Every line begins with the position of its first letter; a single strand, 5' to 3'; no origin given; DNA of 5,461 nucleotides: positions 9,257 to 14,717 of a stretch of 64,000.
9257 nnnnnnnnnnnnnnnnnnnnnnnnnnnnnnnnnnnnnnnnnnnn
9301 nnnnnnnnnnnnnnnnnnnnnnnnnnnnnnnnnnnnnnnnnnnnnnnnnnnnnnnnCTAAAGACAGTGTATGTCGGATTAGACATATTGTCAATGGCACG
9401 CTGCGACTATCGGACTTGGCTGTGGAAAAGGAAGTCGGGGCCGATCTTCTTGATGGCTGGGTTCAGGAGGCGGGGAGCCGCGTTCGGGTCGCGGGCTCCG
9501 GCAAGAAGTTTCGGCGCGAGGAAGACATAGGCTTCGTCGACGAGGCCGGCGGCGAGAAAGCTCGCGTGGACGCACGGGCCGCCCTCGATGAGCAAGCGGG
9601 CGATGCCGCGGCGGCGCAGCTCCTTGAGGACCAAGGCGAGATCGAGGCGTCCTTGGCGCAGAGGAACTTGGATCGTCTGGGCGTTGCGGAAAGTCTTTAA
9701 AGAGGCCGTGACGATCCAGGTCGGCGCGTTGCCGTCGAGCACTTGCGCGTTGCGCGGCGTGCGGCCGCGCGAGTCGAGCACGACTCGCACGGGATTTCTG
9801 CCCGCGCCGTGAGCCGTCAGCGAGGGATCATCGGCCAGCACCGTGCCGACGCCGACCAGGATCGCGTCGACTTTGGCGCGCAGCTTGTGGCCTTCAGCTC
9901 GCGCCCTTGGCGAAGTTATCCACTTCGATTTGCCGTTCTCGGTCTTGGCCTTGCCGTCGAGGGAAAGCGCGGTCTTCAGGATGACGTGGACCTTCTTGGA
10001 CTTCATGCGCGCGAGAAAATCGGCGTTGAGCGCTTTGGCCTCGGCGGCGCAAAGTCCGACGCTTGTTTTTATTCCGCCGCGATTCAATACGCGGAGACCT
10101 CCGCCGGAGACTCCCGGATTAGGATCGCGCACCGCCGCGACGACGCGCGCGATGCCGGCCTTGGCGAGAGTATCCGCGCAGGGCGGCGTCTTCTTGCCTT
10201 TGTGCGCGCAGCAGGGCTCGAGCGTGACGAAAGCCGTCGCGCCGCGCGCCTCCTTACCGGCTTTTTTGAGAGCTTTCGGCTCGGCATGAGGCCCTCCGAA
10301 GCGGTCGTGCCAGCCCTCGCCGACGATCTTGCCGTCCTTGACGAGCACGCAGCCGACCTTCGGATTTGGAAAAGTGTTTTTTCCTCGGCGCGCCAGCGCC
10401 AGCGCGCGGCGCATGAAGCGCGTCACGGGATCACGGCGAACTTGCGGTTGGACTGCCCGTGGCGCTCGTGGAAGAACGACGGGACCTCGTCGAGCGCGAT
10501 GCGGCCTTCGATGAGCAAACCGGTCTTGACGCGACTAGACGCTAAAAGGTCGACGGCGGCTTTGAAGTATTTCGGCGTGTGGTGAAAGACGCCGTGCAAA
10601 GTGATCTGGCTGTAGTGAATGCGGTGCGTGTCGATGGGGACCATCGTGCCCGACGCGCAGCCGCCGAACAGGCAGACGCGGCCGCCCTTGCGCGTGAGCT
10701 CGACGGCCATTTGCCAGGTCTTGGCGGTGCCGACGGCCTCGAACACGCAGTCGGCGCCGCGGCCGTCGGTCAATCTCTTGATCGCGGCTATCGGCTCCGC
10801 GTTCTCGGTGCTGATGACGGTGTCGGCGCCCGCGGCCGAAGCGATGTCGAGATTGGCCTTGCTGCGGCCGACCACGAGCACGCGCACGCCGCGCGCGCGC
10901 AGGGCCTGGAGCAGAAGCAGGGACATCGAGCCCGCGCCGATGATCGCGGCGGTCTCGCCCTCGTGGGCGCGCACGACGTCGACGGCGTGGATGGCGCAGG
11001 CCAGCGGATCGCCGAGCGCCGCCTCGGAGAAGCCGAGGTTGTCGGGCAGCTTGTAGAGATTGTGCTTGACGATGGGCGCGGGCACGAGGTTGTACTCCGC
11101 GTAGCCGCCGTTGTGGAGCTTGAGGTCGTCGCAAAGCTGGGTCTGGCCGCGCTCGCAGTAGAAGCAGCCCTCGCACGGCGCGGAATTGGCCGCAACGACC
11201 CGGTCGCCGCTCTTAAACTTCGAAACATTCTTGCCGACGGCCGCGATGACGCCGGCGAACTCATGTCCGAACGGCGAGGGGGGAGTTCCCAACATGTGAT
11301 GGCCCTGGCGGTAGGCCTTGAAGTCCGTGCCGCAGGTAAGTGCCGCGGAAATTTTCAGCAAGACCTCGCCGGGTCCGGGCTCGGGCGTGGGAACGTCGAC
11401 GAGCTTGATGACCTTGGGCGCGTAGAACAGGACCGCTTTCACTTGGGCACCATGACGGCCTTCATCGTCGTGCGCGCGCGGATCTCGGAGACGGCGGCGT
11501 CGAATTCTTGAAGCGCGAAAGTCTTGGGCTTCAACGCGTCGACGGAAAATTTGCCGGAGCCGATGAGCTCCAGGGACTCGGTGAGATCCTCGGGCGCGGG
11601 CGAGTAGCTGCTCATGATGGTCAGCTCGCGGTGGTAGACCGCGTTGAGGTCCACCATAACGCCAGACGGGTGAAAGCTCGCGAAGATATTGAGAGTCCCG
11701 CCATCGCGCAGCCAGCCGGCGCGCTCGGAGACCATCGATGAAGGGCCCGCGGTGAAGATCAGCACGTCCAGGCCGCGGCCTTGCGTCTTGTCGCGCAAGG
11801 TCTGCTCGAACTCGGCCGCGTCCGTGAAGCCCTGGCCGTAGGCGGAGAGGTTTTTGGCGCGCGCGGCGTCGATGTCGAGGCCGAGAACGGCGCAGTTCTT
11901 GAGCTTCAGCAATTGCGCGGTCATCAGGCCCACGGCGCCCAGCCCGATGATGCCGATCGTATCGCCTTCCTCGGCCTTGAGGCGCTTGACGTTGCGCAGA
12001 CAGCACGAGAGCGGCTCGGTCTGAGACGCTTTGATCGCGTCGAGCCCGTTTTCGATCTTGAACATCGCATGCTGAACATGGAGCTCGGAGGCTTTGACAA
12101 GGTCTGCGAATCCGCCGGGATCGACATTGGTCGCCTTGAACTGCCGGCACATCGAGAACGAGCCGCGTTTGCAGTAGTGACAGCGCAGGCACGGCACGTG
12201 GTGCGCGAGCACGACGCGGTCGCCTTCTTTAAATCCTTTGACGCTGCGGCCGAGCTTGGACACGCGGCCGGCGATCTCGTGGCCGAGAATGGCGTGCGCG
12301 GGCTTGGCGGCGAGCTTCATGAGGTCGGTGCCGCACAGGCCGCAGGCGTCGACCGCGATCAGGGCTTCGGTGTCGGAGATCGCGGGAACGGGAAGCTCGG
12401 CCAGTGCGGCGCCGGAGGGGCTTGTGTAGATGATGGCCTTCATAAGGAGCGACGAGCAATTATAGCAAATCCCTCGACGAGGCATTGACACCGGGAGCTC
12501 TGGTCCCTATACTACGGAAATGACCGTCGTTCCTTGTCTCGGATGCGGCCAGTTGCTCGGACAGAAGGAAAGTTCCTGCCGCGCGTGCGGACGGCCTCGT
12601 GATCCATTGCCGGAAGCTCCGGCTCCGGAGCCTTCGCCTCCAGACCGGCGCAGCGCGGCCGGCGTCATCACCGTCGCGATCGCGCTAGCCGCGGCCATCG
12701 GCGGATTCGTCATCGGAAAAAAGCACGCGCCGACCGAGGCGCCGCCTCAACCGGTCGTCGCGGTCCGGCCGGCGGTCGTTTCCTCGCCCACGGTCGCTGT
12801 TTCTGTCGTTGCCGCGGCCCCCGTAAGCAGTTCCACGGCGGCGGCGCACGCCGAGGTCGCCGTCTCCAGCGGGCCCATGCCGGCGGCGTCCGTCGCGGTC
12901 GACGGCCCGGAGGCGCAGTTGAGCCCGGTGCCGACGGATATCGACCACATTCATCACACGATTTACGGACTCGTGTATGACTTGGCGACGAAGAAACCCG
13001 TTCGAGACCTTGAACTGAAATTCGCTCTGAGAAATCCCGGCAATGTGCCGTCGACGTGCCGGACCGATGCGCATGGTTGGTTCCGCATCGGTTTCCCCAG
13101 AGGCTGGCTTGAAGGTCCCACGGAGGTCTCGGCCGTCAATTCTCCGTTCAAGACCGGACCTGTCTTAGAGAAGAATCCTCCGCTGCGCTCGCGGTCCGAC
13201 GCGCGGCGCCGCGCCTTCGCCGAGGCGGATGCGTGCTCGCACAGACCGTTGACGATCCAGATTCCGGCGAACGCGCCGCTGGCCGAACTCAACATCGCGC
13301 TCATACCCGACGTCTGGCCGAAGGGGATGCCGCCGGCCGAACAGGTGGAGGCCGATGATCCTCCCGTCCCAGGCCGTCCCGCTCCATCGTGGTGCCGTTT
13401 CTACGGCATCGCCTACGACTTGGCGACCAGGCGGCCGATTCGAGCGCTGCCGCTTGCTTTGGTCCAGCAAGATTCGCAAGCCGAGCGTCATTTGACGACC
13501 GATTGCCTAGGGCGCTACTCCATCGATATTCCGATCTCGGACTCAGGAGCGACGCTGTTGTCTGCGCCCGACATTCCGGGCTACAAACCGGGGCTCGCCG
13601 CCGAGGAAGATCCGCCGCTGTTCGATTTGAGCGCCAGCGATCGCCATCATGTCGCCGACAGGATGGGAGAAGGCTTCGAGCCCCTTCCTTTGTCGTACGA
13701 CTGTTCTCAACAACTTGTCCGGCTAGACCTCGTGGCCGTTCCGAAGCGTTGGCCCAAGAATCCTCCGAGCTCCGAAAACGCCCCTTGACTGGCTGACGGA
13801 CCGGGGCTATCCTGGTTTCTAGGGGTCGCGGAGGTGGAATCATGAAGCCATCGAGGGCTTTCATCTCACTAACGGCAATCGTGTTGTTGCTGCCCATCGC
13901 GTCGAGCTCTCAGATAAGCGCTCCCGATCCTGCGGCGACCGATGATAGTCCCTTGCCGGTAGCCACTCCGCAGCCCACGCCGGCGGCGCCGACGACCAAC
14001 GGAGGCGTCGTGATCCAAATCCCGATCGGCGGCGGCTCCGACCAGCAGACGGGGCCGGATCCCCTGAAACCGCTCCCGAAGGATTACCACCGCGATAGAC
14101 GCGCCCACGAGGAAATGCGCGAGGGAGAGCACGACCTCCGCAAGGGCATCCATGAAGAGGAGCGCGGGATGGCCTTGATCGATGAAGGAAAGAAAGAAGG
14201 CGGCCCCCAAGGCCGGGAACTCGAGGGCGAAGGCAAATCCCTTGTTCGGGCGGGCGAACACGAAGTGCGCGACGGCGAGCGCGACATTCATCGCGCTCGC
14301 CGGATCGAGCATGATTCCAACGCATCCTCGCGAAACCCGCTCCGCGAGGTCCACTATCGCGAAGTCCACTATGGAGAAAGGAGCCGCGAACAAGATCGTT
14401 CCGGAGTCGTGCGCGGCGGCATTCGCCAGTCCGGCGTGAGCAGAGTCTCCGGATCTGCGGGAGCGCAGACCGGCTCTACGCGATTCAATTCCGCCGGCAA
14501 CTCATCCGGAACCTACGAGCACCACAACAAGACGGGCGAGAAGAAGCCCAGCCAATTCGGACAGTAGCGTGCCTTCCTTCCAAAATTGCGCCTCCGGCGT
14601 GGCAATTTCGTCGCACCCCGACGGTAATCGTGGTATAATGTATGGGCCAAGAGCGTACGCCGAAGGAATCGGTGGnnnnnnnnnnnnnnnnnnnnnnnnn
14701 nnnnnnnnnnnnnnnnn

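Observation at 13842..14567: A secreted His/Glu/Arg repeat protein with a distant paralog (61025..61870) sharing the same core and RBS context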

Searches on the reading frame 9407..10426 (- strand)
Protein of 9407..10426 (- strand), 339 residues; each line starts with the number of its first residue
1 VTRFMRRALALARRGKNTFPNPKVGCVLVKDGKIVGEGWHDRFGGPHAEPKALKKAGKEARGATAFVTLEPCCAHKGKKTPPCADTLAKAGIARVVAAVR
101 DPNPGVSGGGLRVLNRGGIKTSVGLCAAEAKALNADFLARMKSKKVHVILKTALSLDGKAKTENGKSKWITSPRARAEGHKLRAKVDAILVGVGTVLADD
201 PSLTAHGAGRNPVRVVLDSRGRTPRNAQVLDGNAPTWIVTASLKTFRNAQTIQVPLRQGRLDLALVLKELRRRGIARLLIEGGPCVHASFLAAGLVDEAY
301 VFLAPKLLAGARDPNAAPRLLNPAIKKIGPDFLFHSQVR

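Call 84: search_protein_families(library=ncbifam, proteins=[window:9407-10426:-], max_evalue=0.001)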
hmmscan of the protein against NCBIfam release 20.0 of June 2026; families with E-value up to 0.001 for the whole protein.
window:9407-10426:- (339 aa): 8 families
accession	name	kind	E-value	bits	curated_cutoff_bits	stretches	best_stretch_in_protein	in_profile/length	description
TIGR00326.1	eubact_ribD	equivalog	5.6e-100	334.9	156.35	1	5-317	1-325/343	bifunctional diaminohydroxyphosphoribosylaminopyrimidine deaminase/5-amino-6-(5-phosphoribosylamino)uracil reductase RibD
NF008052.0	PRK10786.1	equivalog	7.1e-93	311.2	500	1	4-310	6-328/367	bifunctional diaminohydroxyphosphoribosylaminopyrimidine deaminase/5-amino-6-(5-phosphoribosylamino)uracil reductase RibD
TIGR00227.1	ribD_Cterm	domain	6e-50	169.8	150.15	1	147-314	4-181/216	riboflavin-specific deaminase C-terminal domain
TIGR01508.1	rib_reduct_arch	equivalog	2.7e-39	134.5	186.45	1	147-313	2-175/210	2,5-diamino-6-(ribosylamino)-4(3H)-pyrimidinone 5'-phosphate reductase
NF010664.0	PRK14059.1-2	equivalog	5.9e-13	49.1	226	1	142-311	32-221/257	pyrimidine reductase family protein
NF008113.2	PRK10860.1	equivalog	7e-13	48.7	150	1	4-140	10-150/165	tRNA adenosine(34) deaminase TadA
NF010663.0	PRK14059.1-1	equivalog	5.5e-12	45.5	184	1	154-314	36-217/253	pyrimidine reductase family protein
NF010665.0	PRK14059.1-4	equivalog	3.8e-11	42.8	274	1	259-311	173-225/260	pyrimidine reductase family protein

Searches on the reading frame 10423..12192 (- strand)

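Call 84: search_protein_families(library=ncbifam, proteins=[window:10423-12192:-], max_evalue=0.001)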
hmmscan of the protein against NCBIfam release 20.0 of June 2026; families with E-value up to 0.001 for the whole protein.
window:10423-12192:- (589 aa): 25 families
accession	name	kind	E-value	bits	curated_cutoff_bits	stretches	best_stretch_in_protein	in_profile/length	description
TIGR00692.1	tdh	equivalog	2.1e-46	158.5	458.35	1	262-581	11-333/340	L-threonine 3-dehydrogenase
NF003808.0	PRK05396.1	equivalog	2.7e-44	151.4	380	1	261-537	12-288/341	L-threonine 3-dehydrogenase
NF041097.1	keto_inos_dh_IolM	equivalog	4.9e-43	147.3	450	1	243-587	21-387/389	scyllo-inosose 3-dehydrogenase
NF007489.0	PRK10083.1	equivalog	5e-38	130.9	376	1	252-571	2-317/339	Zn-dependent oxidoreductase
TIGR03451.1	mycoS_dep_FDH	equivalog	4.9e-36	124.3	512.9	2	260-356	12-106/358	S-(hydroxymethyl)mycothiol dehydrogenase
TIGR03366.1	HpnZ_proposed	hypoth_equivalog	1.1e-32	113.6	328.1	1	270-554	1-297/315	putative phosphonate catabolism associated alcohol dehydrogenase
NF007642.0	PRK10309.1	equivalog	2.6e-31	109.1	550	1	252-511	2-261/347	galactitol-1-phosphate 5-dehydrogenase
NF010344.0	PRK13771.1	subfamily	5.3e-31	107.8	349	1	253-576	3-319/334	putative alcohol dehydrogenase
NF007375.0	PRK09880.1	equivalog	2.4e-29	102.2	469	1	276-564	29-317/344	L-idonate 5-dehydrogenase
TIGR03989.1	Rxyl_3153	subfamily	4.7e-27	95.2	440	2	253-356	5-107/370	NDMA-dependent alcohol dehydrogenase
TIGR02818.1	adh_III_F_hyde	equivalog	1.6e-24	86.7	543.95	2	253-359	5-110/368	S-(hydroxymethyl)glutathione dehydrogenase/class III alcohol dehydrogenase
NF006940.0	PRK09422.1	equivalog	3.2e-24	85.5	344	1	252-577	2-322/338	alcohol dehydrogenase AdhP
NF041172.1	AcrlCoa_red_Thmprot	equivalog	4.1e-24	85.1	500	1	252-571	2-315/334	acryloyl-CoA reductase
TIGR02824.1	quinone_pig3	subfamily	1.9e-23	83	296.8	1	258-535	11-262/325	putative NAD(P)H quinone oxidoreductase, PIG3 family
TIGR03201.1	dearomat_had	equivalog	7.4e-22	77.9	338.65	1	265-584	14-343/349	6-hydroxycyclohex-1-ene-1-carbonyl-CoA dehydrogenase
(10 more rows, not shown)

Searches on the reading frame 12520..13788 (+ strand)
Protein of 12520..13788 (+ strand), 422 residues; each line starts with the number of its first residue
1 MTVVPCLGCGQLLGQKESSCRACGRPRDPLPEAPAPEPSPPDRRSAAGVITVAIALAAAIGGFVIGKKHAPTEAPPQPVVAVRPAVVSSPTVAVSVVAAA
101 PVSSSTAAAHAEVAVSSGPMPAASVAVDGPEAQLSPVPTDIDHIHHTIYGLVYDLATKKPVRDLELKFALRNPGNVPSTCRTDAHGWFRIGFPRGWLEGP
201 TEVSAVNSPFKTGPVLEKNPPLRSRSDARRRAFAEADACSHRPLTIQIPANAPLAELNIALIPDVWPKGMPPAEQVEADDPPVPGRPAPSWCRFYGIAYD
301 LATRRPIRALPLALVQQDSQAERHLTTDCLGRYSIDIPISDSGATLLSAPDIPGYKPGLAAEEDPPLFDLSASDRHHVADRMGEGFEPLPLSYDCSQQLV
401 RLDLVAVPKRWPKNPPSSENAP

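Call 27: search_protein_families(library=pfam, proteins=[window:12520-13788:+], max_evalue=0.001)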
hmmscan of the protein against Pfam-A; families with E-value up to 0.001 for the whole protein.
window:12520-13788:+ (422 aa): 1 family
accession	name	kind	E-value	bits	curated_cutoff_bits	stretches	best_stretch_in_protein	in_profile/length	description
PF13620.12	CarboxypepD_reg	-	0.00013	22.7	32.3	0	147-194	1-47/82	Carboxypeptidase regulatory-like domain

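Call 54: find_homologous_proteins(query=window:12520-13785:+, max_evalue=0.001)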
Query window:12520-13785:+ (422 aa): 1 proteins with E <= 0.001 among 8000 candidates.
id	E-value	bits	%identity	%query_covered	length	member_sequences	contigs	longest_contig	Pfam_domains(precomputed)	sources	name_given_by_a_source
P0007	2.7e-203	694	100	72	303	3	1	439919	-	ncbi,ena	-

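Call 84: search_protein_families(library=ncbifam, proteins=[window:12520-13788:+], max_evalue=0.001)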
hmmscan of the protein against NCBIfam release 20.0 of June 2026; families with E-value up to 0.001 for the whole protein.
window:12520-13788:+ (422 aa): 0 families

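Call 89: find_encoding_contigs(protein=P0007, flank=1000, max_places=3)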
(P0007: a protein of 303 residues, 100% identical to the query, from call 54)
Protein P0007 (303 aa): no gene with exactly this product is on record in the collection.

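Call 95: search_protein_families(library=phrogs, proteins=[window:12520-13788:+], max_evalue=0.01)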
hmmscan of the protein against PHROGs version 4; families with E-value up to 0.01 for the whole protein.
window:12520-13788:+ (422 aa): 0 families

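Call 96: search_protein_families(library=padloc, proteins=[window:12520-13788:+], max_evalue=0.01)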
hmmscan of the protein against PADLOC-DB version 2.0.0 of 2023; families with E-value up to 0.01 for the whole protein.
window:12520-13788:+ (422 aa): 0 families

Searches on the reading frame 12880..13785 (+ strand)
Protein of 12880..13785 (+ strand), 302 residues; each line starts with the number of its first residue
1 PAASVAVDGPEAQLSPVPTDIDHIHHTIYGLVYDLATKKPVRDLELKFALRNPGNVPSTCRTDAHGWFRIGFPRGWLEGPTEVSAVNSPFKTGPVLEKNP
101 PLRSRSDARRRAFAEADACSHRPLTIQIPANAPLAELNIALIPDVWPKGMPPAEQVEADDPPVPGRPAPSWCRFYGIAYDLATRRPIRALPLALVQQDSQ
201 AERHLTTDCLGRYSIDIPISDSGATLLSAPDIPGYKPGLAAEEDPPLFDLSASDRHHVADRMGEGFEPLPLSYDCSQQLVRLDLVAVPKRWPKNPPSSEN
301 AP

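Call 52: find_related_loci(query=A4, collection=metagenome_contigs, flank=4000)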
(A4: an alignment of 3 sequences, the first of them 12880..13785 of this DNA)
Query A4 (302 aa) in metagenome_contigs; peptide patterns used: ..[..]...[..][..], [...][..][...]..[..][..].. (x = any residue, [..] = any of these).
119 stretches matched a pattern; 1 encode a relative of the query (tblastn E <= 1e-3); 1 distinct loci.
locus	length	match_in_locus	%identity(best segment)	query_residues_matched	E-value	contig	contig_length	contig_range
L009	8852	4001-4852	44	8-301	1e-59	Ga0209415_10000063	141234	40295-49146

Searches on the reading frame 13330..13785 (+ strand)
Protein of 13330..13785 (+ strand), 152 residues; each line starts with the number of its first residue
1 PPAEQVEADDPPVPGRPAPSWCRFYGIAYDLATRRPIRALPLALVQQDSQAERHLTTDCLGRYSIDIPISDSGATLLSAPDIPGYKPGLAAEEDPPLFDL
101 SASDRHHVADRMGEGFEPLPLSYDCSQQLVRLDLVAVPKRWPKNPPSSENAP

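Call 61: search_solved_structures(query=A6, max_evalue=10)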
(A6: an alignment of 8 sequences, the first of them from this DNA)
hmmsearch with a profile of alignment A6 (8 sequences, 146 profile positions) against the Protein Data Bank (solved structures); distinct sequences matched with E-value up to 10: 5.
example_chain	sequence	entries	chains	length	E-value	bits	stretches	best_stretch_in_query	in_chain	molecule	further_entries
9e7m_Ta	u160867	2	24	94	0.25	14.8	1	19-73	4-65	Tail fiber protein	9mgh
2cfv_A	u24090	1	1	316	0.94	12.9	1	14-34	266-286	HUMAN PROTEIN TYROSINE PHOSPHATASE RECEPTOR TYPE J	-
2nz6_A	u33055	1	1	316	0.95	12.9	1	14-34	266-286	Receptor-type tyrosine-protein phosphatase eta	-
3i36_A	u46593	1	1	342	0.99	12.9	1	14-34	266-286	Vascular protein tyrosine phosphatase 1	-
7sq5_A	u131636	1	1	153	5.1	10.6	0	93-129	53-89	Designed trefoil knot protein, variant 3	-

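Call 70: predict_structure(alignment_id=A7)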
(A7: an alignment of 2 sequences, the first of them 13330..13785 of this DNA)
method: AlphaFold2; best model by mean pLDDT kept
length: 152 residues; sequences in the alignment: 2
mean_pLDDT: 57.2   pTM: 0.51
mean pLDDT of the five models: 57.2, 39.8, 33.9, 31.8, 31.4
residues with pLDDT >= 90: 0; 70-90: 25; 50-70: 89; < 50: 38
segments of 3 or more residues with pLDDT < 50: 1-9, 14-16, 90-98, 113-116, 145-152
pLDDT, mean of each block of 10 residues (from residue 1): 43 50 70 69 64 71 70 56 54 44 57 52 55 60 48 35
secondary structure, 60 per line:
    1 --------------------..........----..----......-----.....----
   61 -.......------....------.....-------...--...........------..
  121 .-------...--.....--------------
elements in order: E21-30 E41-46 E52-56 E62-68 E75-78 E85-89 H102-112 E119-121 E129-131 E134-138

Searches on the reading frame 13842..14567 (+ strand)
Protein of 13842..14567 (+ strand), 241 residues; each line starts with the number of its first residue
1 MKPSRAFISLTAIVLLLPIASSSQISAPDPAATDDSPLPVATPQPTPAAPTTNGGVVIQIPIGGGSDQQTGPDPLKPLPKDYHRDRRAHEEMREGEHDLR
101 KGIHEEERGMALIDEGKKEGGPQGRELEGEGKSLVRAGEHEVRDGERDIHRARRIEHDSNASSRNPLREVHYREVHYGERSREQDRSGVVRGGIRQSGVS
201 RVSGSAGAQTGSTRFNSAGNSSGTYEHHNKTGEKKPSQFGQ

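Call 4: search_protein_families(library=pfam, proteins=[window:13842-14564:+], max_evalue=1)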
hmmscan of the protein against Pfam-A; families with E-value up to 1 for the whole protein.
seq(241 aa): 0 families

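Call 8: search_protein_families(library=ncbifam, proteins=[window:13842-14564:+], max_evalue=10)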
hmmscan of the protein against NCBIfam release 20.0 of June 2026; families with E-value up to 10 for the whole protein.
seq(241 aa): 0 families

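Call 11: find_homologous_proteins(query=window:13842-14564:+, max_evalue=0.01)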
Query seq(241 aa) (241 aa): 1 proteins with E <= 0.01 among 715 candidates.
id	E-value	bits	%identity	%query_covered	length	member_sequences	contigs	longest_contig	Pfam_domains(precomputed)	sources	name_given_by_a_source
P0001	1.2e-152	525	100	100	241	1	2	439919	-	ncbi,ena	-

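Call 13: find_encoding_contigs(protein=P0001, flank=3000, max_places=4)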
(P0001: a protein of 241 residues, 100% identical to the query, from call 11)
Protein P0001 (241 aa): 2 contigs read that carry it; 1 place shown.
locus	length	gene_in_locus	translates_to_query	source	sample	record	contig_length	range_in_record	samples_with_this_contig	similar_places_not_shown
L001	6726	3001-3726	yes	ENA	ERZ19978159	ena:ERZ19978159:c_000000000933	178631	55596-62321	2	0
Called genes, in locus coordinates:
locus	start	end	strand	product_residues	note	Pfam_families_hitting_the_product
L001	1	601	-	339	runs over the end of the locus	PF08240:ADH_N, PF16912:Glu_dehyd_C, PF00107:ADH_zinc_N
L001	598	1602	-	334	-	PF08240:ADH_N, PF00107:ADH_zinc_N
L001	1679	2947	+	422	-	-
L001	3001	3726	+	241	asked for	-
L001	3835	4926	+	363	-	PF00132:Hexapep (weak), PF24894:Hexapep_GlmU (faint), PF25247:LbH_GLGC (faint), PF25087:GMPPB_C (weak), PF00132:Hexapep, PF25087:GMPPB_C (weak), PF25084:LbH_EIF2B (weak), PF00132:Hexapep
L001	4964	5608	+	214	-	PF00023:Ank (faint), PF13606:Ank_3 (faint), PF13637:Ank_4 (faint), PF13857:Ank_5 (faint), PF12796:Ank_2 (weak)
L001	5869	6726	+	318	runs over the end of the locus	-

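Call 95: search_protein_families(library=phrogs, proteins=[window:13842-14567:+], max_evalue=0.01)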
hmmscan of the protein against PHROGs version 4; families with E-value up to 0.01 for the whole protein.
window:13842-14567:+ (241 aa): 0 families

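Call 96: search_protein_families(library=padloc, proteins=[window:13842-14567:+], max_evalue=0.01)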
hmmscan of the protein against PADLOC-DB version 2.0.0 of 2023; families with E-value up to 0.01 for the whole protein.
window:13842-14567:+ (241 aa): 0 families
